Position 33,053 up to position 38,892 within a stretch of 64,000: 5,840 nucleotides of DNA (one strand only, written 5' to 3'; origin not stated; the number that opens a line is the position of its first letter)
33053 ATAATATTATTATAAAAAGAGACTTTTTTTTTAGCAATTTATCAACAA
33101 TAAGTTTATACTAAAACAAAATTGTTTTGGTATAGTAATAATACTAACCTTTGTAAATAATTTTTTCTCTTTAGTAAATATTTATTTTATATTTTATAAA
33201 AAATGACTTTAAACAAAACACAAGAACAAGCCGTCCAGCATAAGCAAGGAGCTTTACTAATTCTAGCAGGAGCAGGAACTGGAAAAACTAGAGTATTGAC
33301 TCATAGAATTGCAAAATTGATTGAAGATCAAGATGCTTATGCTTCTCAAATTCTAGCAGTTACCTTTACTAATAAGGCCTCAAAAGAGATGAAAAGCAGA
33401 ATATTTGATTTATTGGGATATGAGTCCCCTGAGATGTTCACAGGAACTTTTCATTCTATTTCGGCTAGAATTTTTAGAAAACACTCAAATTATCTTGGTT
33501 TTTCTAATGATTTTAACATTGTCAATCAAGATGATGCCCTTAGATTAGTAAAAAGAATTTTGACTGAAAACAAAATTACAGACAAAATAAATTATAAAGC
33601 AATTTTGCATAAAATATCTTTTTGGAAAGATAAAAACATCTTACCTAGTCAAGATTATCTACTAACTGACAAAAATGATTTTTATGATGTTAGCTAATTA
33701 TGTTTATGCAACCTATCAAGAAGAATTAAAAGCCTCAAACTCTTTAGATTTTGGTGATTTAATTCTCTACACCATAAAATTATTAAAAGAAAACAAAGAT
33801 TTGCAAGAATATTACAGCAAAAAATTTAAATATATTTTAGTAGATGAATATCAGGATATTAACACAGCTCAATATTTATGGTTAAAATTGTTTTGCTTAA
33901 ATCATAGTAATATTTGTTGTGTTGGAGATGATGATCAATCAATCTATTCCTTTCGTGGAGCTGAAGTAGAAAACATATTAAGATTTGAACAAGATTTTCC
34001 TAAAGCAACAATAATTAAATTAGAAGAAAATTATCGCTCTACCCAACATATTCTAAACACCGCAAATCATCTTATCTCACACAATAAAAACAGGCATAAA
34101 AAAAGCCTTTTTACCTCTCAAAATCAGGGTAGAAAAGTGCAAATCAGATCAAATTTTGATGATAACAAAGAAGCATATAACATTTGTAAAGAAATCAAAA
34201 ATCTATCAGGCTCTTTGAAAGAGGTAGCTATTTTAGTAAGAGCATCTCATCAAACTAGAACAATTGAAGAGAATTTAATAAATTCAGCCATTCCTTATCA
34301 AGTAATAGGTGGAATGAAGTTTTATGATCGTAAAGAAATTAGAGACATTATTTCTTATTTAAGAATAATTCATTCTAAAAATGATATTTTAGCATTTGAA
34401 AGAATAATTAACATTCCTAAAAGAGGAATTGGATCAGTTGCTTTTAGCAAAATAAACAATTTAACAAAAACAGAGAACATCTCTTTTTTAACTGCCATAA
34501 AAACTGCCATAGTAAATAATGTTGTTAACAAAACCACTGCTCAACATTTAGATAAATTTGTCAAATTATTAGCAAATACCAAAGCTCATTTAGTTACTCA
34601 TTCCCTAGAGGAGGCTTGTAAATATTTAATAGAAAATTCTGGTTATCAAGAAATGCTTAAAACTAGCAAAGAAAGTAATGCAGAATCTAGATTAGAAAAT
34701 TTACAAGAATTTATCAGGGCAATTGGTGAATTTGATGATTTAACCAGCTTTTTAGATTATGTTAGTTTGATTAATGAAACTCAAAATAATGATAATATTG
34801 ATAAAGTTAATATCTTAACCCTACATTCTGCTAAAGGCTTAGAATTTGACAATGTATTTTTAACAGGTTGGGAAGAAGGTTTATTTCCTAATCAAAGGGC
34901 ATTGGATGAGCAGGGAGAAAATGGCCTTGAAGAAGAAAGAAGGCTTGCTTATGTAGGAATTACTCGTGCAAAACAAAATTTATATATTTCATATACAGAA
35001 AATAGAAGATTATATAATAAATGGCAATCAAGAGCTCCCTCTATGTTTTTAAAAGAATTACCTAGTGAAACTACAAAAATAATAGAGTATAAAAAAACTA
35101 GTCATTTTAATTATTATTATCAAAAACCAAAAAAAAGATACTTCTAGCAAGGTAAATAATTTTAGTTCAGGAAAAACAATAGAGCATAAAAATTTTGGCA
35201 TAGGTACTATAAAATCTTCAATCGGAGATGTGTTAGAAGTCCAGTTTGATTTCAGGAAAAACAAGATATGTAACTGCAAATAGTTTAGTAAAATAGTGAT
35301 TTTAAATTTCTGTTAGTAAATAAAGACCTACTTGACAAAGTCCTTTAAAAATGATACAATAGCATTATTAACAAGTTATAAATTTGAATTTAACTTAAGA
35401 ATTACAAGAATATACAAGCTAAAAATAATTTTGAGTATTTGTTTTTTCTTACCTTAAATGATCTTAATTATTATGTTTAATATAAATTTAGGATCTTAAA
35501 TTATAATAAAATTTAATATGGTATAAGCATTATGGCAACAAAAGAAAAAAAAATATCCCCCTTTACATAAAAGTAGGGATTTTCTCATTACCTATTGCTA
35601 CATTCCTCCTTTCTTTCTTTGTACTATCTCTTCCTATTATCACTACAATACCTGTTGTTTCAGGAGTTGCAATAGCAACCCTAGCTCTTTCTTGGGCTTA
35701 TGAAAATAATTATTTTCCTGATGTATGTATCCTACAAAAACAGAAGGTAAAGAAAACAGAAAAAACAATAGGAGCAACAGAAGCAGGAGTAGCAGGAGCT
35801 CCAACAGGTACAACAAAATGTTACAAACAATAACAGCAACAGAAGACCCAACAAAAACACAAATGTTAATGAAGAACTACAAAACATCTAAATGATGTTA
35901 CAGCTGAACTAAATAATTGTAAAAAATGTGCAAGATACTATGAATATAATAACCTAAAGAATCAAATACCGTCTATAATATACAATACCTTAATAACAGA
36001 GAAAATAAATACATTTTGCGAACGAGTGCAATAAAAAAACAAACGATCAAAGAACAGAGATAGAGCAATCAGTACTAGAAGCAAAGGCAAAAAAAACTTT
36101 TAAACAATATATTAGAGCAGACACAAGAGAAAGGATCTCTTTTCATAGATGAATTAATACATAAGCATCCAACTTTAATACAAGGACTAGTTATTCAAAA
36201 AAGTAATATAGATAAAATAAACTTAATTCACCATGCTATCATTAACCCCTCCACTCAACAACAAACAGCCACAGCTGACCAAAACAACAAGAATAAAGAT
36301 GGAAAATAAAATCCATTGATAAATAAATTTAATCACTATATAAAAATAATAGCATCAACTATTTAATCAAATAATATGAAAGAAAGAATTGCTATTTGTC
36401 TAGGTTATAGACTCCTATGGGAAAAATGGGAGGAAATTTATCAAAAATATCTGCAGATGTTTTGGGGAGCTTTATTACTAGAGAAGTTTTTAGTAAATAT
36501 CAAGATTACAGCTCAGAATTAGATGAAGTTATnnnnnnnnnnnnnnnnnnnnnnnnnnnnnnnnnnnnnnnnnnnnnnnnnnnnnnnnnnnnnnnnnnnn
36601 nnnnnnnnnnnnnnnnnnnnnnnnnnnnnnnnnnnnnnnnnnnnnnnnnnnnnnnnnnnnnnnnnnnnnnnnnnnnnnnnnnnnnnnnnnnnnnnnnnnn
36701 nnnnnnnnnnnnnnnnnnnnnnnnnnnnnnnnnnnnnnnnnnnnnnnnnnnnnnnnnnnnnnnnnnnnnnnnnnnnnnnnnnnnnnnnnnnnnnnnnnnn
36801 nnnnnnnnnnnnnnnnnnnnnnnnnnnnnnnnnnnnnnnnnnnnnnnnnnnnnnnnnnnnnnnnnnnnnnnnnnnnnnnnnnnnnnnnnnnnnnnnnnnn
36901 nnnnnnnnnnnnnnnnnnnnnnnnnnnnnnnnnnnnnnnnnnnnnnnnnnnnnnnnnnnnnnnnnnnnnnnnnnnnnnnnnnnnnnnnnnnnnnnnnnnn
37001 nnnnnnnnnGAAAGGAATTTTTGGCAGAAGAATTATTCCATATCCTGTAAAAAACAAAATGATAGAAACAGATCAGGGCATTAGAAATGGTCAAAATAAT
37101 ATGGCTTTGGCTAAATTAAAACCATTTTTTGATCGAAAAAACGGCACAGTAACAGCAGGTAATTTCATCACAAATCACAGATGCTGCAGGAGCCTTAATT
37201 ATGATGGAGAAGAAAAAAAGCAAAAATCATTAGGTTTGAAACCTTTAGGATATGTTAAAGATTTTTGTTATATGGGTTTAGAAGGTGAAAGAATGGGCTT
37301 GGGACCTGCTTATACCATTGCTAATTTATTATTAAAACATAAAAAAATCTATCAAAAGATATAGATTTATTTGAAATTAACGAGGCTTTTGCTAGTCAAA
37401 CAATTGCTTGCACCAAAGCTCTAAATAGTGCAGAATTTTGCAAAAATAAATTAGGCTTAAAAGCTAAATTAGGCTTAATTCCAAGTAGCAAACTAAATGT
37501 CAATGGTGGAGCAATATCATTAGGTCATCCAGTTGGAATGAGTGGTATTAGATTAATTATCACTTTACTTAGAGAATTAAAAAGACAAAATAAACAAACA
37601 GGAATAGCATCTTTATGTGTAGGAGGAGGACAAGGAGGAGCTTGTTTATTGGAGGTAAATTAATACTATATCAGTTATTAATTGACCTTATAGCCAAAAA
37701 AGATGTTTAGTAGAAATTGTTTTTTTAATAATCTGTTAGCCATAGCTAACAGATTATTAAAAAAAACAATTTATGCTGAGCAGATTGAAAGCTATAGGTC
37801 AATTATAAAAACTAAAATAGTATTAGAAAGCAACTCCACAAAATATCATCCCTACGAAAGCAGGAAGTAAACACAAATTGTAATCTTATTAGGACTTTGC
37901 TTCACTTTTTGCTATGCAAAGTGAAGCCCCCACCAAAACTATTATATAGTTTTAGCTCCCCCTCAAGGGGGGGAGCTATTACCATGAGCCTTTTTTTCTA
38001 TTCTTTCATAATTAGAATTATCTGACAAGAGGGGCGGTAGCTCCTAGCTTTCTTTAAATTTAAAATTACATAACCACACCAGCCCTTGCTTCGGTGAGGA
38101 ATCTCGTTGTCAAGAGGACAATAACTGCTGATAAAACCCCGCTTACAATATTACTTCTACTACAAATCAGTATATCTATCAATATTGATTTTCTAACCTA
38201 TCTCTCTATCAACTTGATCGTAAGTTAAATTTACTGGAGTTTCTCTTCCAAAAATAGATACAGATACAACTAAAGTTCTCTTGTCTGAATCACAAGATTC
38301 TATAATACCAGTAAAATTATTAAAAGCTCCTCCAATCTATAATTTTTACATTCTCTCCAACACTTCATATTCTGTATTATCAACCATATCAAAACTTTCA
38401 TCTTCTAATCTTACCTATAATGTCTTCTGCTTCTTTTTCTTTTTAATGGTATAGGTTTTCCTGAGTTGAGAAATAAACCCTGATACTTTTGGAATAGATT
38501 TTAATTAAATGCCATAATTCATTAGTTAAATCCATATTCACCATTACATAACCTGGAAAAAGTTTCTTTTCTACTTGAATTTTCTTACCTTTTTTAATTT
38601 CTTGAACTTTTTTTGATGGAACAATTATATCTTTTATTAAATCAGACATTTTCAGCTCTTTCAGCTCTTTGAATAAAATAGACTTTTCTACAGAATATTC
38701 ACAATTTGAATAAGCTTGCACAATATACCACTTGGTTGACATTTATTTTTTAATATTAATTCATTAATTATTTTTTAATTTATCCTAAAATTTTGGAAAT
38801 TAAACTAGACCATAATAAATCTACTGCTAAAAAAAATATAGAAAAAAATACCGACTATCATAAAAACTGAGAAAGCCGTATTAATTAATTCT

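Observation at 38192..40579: Normally essential secE and nusG are broken directly downstream of an intact tuf in the canonical tRNA-tuf-tRNA-Trp-secE-nusG arrangement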

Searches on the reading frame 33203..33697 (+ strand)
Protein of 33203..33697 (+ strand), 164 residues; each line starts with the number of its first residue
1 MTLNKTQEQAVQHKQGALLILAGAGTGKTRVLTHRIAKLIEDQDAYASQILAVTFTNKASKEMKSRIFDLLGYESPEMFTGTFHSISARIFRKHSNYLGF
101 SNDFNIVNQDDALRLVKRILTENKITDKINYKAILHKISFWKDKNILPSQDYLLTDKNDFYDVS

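Call 8: search_protein_families(library=ncbifam, proteins=[window:33203-33697:+])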
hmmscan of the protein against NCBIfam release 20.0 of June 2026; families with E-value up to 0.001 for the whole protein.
window:33203-33697:+ (164 aa): 13 families
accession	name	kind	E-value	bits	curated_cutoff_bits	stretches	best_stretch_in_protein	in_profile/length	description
TIGR01073.1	pcrA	equivalog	2.5e-50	171.6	911.2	1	2-157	4-159/725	DNA helicase PcrA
NF008743.0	PRK11773.1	equivalog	1.4e-41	142.7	965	1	2-144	9-152/720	DNA helicase II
TIGR01075.1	uvrD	equivalog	7.9e-40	136.8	1144.45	1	2-134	4-137/715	DNA helicase II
TIGR01074.1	rep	equivalog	1.3e-38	132.7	951.45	1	3-152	2-152/668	DNA helicase Rep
NF008172.0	PRK10919.1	equivalog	4.7e-31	107.7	1168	1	1-150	1-151/673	DNA helicase Rep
NF008276.0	PRK11054.1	equivalog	3.8e-21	75.2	543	1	2-96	196-288/684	DNA helicase IV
NF010485.0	PRK13909.1-2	equivalog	1e-14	53.7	650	1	19-71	7-58/909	RecB-like helicase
TIGR02785.1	addA_Gpos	equivalog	1.2e-13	49.8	707.65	1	5-69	4-67/1234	helicase-exonuclease AddAB subunit AddA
NF010487.0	PRK13909.1-4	equivalog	1.2e-11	43.6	759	1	21-69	10-57/924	RecB-like helicase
TIGR00609.1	recB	equivalog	4e-11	41.8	696.05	1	15-69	9-64/1175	exodeoxyribonuclease V subunit beta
TIGR02784.1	addA_alphas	equivalog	6.3e-11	41.4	860.75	1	7-72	3-66/1138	double-strand break repair helicase AddA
NF010484.0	PRK13909.1-1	equivalog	6.2e-08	30.9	1074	1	14-120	4-105/945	RecB-like helicase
NF010486.0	PRK13909.1-3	equivalog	1.2e-06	26.8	1109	1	18-70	8-59/921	RecB-like helicase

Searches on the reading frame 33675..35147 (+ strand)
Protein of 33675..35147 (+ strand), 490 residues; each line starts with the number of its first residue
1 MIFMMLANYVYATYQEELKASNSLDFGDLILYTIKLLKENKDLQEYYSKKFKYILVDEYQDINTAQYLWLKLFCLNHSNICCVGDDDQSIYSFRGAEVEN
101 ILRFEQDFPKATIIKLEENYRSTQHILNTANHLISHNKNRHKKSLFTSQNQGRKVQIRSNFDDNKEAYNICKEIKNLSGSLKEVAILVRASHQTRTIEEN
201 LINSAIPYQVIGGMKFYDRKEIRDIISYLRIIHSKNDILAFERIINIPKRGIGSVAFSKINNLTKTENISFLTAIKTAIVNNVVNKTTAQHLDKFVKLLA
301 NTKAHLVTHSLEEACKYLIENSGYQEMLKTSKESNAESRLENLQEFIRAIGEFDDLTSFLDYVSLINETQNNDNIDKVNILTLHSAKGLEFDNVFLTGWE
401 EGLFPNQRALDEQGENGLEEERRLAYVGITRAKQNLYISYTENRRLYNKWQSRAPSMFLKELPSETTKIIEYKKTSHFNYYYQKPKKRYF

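Call 8: search_protein_families(library=ncbifam, proteins=[window:33675-35147:+])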
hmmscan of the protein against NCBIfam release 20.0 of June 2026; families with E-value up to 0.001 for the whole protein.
window:33675-35147:+ (490 aa): 13 families
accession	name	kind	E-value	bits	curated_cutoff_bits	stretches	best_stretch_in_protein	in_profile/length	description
TIGR01073.1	pcrA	equivalog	2.2e-170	568.5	911.2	1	7-470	166-639/725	DNA helicase PcrA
NF008743.0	PRK11773.1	equivalog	4.1e-146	488.2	965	1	8-479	171-653/720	DNA helicase II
TIGR01075.1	uvrD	equivalog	2.1e-139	466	1144.45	1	9-477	167-646/715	DNA helicase II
TIGR01074.1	rep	equivalog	2.5e-132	442.4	951.45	1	8-474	164-645/668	DNA helicase Rep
NF008172.0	PRK10919.1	equivalog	1e-101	341.3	1168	1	9-474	166-645/673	DNA helicase Rep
TIGR02785.1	addA_Gpos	equivalog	1.1e-35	122.9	707.65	2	8-135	342-481/1234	helicase-exonuclease AddAB subunit AddA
NF008276.0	PRK11054.1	equivalog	1.7e-34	119.4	543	2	9-193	394-572/684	DNA helicase IV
TIGR00609.1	recB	equivalog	4.1e-27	94.7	696.05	2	2-143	321-461/1175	exodeoxyribonuclease V subunit beta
NF010485.0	PRK13909.1-2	equivalog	1.2e-25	90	650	1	13-396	291-629/909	RecB-like helicase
NF010487.0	PRK13909.1-4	equivalog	1.9e-21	76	759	1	5-239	280-533/924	RecB-like helicase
TIGR02784.1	addA_alphas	equivalog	5e-19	68.2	860.75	1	5-141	342-500/1138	double-strand break repair helicase AddA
NF008128.0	PRK10876.1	equivalog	1.7e-12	45.9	1697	1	10-139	335-466/1181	exodeoxyribonuclease V subunit beta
NF041254.1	motor_HelR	exception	1.6e-07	30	750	1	40-134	508-599/706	RNA polymerase recycling motor ATPase HelR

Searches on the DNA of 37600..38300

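Call 37: search_rna_families(source=window, start=37600, end=38300, threshold=evalue, max_evalue=1)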
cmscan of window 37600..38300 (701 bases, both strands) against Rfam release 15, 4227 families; matches with E-value up to 1: 18.
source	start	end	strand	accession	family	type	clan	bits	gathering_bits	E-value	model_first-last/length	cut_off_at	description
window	37704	37782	+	RF03940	MIR9563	Gene; miRNA;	-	36.3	90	3.1e-05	1-127/127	no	MIR9563 microRNA precursor family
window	37712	37774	-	RF04069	MIR6135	Gene; miRNA;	-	32.8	99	0.0011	1-122/122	no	MIR6135 microRNA precursor family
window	37712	37774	+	RF04069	MIR6135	Gene; miRNA;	-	32.7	99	0.0012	1-122/122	no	MIR6135 microRNA precursor family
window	37679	37807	+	RF04130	MIR7996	Gene; miRNA;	-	29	119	0.0051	1-190/190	no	MIR7996 microRNA precursor family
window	37709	37779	+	RF01913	mir-2778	Gene; miRNA;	-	28.9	86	0.0015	1-77/77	no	mir-2778 microRNA precursor family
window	37710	37776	-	RF04145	MIR8706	Gene; miRNA;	-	28.5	95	0.0025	1-101/101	no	MIR8706 microRNA precursor family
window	37678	37804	-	RF04130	MIR7996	Gene; miRNA;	-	27.9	119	0.0089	1-190/190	no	MIR7996 microRNA precursor family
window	37719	37764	-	RF04273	MIR827_2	Gene; miRNA;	CL00143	27.7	67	0.017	1-89/89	no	MIR827_2 microRNA precursor family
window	37714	37774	+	RF03621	MIR4245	Gene; miRNA;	-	26.9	74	0.019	1-128/128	no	MIR4245 microRNA precursor family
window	37686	37771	+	RF02325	TtnuHACA18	Gene; snRNA; snoRNA; HACA-box;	-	25.8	100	0.13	1-130/130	no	Tetrahymena snoRNA TtnuHACA18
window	37705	37779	-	RF01913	mir-2778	Gene; miRNA;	-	24.8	86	0.021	1-77/77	no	mir-2778 microRNA precursor family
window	37715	37771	-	RF04071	MIR2863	Gene; miRNA;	CL00139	23.5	94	0.035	1-113/113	no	MIR2863 microRNA precursor family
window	37719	37768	+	RF03759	MIR8703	Gene; miRNA;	-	22.8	94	0.33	1-83/83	no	MIR8703 microRNA precursor family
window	37709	37777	-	RF04174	MIR4208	Gene; miRNA;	-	22.5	140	0.68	16-174/191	no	MIR4208 microRNA precursor family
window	37713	37774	+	RF03926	MIR1435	Gene; miRNA;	-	22.2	94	0.97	1-186/186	no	MIR1435 microRNA precursor family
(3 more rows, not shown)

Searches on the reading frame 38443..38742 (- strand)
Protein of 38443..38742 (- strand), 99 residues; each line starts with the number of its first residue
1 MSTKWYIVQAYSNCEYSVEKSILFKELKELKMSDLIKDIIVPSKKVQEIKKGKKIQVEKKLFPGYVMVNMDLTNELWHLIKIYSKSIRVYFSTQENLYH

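Call 8: search_protein_families(library=ncbifam, proteins=[window:38443-38742:-])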
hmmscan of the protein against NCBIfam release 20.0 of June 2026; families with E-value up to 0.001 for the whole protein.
window:38443-38742:- (99 aa): 6 families
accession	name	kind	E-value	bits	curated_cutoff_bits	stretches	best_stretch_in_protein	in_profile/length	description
TIGR00922.1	nusG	equivalog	2.8e-25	89.2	135.7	1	5-89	1-84/172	transcription termination/antitermination protein NusG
NF033641.1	antiterm_LoaP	exception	8.4e-12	45.5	125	1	5-90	1-80/166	antiterminator LoaP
TIGR01956.2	NusG_myco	equivalog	1.9e-09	37.5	150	1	43-81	66-106/239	transcription termination/antitermination protein NusG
TIGR01955.1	RfaH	equivalog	7.4e-06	26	144.5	1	38-81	24-67/159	transcription/translation regulatory transformer protein RfaH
NF006534.0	PRK09014.1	equivalog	4e-05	23.6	124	1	39-74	28-63/162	transcription/translation regulatory transformer protein RfaH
NF033644.1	antiterm_UpxY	subfamily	0.00021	21.3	100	1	5-94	1-79/164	UpxY family transcription antiterminator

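Call 67: search_protein_representatives(protein=window:38443-38742:-)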
Query: 99 residues. Proteins with E-value up to 0.001 (for the whole library): 4276; up to 1e-10: 704; up to 1e-30: 1. The best 150 are listed.
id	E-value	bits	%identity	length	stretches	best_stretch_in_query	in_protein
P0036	2.5e-57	206.8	100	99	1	1-99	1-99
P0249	2.4e-23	98.0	35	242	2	4-81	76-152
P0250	3.1e-21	91.3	56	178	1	3-85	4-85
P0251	4.9e-21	90.7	52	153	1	1-85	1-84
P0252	5.5e-19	84.1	52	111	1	1-85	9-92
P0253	1.1e-18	83.1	51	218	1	1-84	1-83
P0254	2.7e-18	81.9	42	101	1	1-95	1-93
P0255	6.5e-18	80.7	48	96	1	1-83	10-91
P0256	1.1e-17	80.0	45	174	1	1-85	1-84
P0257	1.2e-17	79.8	49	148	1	1-82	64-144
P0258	1.4e-17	79.7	47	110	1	1-82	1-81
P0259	1.6e-17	79.4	47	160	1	4-87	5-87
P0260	2.3e-17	78.9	48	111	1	1-81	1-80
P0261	2.8e-17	78.7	49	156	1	1-85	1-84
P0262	2.9e-17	78.6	49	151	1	4-84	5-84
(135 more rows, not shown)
